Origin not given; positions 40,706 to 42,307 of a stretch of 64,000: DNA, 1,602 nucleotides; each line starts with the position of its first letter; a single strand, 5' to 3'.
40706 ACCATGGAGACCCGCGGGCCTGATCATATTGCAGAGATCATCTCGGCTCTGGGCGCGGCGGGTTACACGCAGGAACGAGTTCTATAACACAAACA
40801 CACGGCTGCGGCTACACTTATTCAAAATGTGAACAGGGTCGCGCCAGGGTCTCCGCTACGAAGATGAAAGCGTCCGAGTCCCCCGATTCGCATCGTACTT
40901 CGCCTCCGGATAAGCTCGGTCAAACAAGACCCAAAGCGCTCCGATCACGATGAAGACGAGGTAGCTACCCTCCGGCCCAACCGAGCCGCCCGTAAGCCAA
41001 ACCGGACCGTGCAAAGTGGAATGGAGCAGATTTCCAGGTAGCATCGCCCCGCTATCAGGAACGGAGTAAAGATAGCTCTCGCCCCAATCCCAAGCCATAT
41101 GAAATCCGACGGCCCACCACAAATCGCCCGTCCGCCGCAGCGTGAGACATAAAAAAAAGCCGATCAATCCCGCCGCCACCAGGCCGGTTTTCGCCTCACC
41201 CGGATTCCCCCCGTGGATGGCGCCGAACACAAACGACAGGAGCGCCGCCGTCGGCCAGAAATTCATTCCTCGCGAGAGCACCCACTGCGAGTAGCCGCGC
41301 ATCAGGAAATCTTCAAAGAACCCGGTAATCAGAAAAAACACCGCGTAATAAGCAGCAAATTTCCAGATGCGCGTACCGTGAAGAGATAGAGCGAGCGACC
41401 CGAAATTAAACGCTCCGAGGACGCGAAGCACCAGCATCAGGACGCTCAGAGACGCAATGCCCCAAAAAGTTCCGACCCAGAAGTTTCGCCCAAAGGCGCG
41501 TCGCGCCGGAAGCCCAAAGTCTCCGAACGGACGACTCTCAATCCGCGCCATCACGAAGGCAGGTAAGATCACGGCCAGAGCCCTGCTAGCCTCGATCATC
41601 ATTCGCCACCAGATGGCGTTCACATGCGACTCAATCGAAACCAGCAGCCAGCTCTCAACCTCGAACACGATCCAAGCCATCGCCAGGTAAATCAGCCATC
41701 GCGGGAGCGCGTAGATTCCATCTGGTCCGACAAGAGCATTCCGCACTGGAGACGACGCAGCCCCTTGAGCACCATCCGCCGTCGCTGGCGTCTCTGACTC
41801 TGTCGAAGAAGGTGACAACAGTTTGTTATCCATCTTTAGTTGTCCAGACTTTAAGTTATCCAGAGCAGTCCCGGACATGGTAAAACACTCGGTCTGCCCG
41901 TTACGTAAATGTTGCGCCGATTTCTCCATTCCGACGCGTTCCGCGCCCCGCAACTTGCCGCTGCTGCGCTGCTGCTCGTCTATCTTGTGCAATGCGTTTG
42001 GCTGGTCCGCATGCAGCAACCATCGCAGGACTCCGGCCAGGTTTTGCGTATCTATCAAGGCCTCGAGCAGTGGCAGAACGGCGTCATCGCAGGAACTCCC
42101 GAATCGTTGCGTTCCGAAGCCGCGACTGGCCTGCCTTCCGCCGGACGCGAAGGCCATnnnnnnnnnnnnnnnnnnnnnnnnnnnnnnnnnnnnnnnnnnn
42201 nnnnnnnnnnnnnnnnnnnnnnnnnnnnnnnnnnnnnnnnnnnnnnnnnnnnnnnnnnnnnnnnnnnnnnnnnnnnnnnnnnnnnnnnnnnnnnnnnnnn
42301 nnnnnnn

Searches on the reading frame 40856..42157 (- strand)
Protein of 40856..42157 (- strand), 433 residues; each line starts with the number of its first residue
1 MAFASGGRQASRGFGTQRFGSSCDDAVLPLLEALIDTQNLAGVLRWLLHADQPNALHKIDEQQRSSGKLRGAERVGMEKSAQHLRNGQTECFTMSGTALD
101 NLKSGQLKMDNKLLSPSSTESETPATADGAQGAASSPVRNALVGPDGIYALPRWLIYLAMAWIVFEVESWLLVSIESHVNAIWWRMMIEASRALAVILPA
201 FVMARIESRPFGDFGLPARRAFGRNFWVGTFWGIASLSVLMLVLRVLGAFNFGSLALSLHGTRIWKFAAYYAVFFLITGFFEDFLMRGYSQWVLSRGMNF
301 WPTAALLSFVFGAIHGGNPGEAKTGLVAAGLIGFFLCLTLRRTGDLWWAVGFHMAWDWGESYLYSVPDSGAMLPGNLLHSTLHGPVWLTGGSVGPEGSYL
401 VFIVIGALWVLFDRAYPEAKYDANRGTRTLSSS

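Call 68: search_protein_families(library=pfam, proteins=[window:40856-42157:-], max_evalue=0.00001)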
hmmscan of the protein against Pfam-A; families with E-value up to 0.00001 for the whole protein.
window:40856-42157:- (433 aa): 1 family
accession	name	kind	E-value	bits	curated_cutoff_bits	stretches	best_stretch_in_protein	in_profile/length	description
PF02517.21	Rce1-like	-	5.4e-15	55.9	22.4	1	266-358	3-92/93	Type II CAAX prenyl endopeptidase Rce1-like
